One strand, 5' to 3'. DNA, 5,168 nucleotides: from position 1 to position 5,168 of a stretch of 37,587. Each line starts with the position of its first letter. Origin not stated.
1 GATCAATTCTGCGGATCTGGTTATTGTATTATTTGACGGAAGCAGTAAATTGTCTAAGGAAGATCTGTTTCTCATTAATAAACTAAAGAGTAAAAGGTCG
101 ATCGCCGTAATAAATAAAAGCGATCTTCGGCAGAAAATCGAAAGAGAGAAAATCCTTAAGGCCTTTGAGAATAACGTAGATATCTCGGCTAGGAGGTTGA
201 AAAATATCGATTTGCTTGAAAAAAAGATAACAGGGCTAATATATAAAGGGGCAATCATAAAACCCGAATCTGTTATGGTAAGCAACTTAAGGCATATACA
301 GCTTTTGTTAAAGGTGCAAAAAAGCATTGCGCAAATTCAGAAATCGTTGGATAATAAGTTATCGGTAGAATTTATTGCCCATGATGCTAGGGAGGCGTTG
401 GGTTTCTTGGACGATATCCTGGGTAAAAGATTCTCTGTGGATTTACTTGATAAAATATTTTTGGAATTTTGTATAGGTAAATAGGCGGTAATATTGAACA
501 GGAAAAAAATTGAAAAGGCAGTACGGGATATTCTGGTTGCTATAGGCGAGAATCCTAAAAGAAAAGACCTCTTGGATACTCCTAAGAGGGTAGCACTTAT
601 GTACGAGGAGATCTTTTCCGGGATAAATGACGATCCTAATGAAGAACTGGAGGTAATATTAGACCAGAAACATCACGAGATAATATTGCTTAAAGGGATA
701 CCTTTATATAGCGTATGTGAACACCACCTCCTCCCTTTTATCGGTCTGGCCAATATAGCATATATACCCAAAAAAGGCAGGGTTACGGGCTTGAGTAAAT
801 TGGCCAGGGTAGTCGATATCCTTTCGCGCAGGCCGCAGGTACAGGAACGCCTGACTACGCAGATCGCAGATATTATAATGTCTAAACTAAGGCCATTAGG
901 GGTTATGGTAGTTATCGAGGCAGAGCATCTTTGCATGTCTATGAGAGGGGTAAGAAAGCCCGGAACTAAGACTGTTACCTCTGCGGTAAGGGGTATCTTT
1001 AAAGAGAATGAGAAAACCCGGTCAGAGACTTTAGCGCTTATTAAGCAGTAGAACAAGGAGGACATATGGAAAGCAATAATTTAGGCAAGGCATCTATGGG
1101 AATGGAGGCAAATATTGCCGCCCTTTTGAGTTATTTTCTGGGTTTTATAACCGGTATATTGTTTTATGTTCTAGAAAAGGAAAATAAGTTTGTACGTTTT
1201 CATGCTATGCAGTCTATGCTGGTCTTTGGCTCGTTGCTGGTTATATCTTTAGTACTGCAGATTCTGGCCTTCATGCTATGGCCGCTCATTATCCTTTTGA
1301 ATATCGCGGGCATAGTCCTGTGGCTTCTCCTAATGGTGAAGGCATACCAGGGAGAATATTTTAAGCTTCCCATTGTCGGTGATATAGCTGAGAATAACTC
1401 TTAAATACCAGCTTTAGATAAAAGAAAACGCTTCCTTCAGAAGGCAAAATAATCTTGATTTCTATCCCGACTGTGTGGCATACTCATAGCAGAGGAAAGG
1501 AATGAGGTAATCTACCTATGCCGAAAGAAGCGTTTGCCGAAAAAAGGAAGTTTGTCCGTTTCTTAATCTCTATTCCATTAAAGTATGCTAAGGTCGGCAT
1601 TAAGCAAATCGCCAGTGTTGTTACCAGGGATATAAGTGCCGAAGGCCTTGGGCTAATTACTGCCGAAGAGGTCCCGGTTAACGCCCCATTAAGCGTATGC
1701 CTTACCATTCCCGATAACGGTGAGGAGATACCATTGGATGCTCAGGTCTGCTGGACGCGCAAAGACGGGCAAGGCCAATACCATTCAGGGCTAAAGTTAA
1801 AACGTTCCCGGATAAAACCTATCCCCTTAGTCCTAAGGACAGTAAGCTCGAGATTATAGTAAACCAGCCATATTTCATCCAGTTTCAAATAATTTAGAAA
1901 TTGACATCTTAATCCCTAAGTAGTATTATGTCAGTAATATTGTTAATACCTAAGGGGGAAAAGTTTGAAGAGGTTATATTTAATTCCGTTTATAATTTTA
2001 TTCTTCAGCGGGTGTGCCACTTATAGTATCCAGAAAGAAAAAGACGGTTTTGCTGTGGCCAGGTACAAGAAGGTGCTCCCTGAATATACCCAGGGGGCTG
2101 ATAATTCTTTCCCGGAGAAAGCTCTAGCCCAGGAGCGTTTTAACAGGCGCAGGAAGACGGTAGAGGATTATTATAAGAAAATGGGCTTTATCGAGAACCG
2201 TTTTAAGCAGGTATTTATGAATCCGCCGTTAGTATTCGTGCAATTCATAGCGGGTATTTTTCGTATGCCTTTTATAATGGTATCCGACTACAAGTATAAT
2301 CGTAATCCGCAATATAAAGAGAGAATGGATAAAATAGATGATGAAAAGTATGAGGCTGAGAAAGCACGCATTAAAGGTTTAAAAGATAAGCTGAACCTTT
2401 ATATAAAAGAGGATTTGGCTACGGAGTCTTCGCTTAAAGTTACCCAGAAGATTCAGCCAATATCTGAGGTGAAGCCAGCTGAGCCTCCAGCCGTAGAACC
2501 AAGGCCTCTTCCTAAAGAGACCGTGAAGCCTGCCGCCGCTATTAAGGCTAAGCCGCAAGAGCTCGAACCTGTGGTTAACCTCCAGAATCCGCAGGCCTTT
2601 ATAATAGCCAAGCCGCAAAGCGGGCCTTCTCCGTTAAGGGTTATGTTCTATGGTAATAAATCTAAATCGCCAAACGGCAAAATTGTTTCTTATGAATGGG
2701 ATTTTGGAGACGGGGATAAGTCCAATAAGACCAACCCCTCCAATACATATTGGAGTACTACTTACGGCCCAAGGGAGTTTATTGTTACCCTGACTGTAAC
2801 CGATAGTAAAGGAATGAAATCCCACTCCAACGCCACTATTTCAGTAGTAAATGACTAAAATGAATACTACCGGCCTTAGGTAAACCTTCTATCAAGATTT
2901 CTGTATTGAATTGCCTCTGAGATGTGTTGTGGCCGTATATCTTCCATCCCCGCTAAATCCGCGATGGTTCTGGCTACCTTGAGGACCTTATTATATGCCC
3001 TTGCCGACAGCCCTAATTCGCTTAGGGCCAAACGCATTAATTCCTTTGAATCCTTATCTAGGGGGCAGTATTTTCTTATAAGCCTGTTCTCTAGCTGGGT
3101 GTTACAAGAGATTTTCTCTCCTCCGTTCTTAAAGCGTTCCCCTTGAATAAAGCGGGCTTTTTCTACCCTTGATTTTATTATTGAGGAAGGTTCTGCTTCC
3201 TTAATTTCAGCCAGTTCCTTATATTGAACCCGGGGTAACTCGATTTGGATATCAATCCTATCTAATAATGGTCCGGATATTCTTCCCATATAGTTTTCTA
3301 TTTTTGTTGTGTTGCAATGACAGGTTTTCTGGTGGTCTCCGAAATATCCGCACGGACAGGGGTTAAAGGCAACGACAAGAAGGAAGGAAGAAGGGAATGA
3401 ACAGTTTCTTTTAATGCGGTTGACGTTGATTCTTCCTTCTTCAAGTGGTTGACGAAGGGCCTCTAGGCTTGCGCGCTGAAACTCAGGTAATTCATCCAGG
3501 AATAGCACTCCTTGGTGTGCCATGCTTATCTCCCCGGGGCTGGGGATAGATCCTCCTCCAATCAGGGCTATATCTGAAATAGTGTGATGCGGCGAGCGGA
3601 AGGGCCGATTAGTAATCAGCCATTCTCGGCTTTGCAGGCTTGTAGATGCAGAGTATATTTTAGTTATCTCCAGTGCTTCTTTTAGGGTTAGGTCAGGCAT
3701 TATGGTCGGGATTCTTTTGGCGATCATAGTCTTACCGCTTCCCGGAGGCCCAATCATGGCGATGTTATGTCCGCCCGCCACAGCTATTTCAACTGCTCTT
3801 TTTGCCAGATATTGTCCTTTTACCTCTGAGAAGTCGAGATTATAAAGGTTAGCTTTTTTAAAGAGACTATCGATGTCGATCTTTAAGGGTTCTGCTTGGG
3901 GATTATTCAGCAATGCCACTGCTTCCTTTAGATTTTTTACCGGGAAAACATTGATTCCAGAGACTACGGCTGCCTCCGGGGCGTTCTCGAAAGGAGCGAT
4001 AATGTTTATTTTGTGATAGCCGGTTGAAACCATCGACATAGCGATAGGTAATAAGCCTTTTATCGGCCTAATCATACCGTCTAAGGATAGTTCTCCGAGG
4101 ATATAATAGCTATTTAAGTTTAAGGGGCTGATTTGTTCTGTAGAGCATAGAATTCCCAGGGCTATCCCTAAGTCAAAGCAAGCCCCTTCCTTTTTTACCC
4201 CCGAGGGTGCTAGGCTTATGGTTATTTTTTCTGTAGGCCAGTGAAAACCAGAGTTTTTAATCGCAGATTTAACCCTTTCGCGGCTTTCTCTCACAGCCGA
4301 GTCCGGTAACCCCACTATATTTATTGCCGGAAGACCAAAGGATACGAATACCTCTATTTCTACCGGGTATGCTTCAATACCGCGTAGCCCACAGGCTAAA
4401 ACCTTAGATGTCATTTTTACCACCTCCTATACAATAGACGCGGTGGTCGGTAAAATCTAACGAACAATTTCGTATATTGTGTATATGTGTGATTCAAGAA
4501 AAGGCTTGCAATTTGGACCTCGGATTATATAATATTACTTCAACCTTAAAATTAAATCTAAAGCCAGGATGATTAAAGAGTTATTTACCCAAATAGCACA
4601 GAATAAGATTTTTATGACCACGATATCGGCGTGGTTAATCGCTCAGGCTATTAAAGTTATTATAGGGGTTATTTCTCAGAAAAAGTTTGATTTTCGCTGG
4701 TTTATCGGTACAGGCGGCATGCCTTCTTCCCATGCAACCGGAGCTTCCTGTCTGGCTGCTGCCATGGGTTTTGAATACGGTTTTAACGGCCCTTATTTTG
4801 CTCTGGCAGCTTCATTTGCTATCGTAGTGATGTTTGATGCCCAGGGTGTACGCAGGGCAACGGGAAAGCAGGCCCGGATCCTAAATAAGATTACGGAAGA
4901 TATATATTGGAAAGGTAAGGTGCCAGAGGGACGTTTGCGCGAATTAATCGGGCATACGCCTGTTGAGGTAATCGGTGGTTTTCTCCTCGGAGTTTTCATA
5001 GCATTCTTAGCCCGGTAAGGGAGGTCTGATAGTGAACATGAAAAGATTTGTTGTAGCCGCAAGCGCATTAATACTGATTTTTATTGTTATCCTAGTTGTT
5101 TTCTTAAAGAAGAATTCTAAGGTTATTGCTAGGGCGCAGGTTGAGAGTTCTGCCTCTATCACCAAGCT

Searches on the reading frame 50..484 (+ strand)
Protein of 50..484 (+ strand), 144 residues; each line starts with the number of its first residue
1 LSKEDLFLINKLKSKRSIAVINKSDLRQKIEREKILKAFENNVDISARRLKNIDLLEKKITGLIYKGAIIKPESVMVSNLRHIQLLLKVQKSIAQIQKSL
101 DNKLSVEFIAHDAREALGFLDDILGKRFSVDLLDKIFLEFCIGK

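Call 21: search_protein_families(library=pfam, proteins=[window:50-484:+], max_evalue=0.001)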
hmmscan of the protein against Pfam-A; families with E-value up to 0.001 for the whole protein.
window:50-484:+ (144 aa): 2 families
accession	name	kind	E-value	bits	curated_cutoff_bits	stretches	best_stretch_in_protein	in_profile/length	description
PF12631.12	MnmE_helical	-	3e-20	73.7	40.1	1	25-141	97-211/211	MnmE helical domain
PF16897.10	MMR_HSR1_Xtn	-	0.00035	20.9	35.2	1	14-60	55-100/106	C-terminal region of MMR_HSR1 domain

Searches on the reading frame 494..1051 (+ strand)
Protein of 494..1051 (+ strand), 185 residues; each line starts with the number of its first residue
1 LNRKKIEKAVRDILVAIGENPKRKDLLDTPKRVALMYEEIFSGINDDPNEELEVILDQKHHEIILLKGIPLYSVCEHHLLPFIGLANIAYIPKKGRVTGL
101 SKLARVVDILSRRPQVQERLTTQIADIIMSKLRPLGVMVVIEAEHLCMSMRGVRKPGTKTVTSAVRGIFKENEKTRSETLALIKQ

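Call 21: search_protein_families(library=pfam, proteins=[window:494-1051:+], max_evalue=0.001)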
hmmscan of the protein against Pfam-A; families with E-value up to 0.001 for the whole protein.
window:494-1051:+ (185 aa): 1 family
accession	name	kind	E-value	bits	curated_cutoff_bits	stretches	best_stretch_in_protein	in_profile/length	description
PF01227.27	GTP_cyclohydroI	-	4.3e-75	251.5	27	1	6-183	1-178/179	GTP cyclohydrolase I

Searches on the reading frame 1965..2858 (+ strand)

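Call 21: search_protein_families(library=pfam, proteins=[window:1965-2858:+], max_evalue=0.001)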
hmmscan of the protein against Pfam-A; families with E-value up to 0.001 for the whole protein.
window:1965-2858:+ (297 aa): 3 families
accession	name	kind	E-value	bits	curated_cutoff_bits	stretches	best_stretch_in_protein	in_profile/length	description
PF18911.6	PKD_4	-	5.7e-15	55.6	27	1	208-292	3-83/85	PKD domain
PF00801.26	PKD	-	8.4e-08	32.5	23.5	1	219-286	10-73/80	PKD domain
PF22352.2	K319L-like_PKD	-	1.2e-07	32.1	27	1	226-294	14-84/84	K319L-like, PKD domain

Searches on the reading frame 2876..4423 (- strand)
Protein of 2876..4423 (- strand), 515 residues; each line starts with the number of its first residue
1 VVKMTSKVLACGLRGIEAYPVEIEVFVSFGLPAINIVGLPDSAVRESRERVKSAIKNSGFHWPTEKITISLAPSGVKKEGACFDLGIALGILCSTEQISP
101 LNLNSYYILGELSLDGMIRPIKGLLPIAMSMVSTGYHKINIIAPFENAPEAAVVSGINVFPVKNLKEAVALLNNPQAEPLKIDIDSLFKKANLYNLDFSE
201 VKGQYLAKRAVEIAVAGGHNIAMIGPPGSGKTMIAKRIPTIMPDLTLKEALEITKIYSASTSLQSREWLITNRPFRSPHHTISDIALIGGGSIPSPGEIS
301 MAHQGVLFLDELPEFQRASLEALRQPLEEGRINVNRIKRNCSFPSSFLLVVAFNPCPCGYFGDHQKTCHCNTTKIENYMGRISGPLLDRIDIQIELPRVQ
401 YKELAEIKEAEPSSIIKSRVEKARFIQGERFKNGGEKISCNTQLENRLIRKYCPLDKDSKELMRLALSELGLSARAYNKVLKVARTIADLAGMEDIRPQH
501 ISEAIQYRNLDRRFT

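Call 21: search_protein_families(library=pfam, proteins=[window:2876-4423:-], max_evalue=0.001)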
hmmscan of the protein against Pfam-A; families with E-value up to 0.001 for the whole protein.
window:2876-4423:- (515 aa): 7 families
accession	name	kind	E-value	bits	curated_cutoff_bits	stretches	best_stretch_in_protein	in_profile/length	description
PF01078.27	Mg_chelatase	-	5e-92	307.4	20.3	1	197-403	1-206/207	Magnesium chelatase, subunit ChlI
PF13541.12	ChlI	-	2.2e-41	141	27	1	23-147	1-121/121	Subunit ChlI of Mg-chelatase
PF13335.12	Mg_chelatase_C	-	1.5e-31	109.3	26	1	411-508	2-94/94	Magnesium chelatase, subunit ChlI C-terminal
PF07728.20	AAA_5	-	8.8e-07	29.4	22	1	221-357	2-125/139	AAA domain (dynein-related subfamily)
PF00493.29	MCM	-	0.00014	21.5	23.3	0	296-368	114-184/224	MCM P-loop domain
PF00158.32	Sigma54_activat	-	0.0004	20.5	20.2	0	295-333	85-123/168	Sigma-54 interaction domain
PF00004.35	AAA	-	0.00053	20.9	21.2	0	222-240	2-20/131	ATPase family associated with various cellular activities (AAA)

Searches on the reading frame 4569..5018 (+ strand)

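Call 21: search_protein_families(library=pfam, proteins=[window:4569-5018:+], max_evalue=0.001)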
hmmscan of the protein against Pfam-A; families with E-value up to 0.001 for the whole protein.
window:4569-5018:+ (149 aa): 1 family
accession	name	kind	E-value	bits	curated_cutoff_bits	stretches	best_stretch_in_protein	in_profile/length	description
PF02681.20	DUF212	-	4.5e-46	156.6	26.5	1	11-144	2-126/126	Divergent PAP2 family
